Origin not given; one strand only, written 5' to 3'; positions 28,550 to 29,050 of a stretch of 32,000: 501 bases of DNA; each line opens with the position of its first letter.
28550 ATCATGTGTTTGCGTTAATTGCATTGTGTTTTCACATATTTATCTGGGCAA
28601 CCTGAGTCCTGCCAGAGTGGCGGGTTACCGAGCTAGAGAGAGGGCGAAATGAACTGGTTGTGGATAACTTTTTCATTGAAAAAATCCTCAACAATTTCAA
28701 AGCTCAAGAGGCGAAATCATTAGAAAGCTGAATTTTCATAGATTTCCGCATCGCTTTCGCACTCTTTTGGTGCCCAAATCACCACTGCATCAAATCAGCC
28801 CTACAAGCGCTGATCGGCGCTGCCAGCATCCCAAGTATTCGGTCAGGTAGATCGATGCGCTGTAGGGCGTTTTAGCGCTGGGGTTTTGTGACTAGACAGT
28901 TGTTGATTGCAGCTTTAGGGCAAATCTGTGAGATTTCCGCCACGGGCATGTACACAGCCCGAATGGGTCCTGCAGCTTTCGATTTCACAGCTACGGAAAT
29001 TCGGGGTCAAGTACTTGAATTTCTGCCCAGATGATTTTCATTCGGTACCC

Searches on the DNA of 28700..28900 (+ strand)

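Call 65: search_dna_similar(query=window:28700-28900:+, collection=plasmids, mode=distant, max_rows=8)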
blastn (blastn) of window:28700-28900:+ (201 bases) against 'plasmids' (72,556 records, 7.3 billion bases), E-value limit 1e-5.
No match.
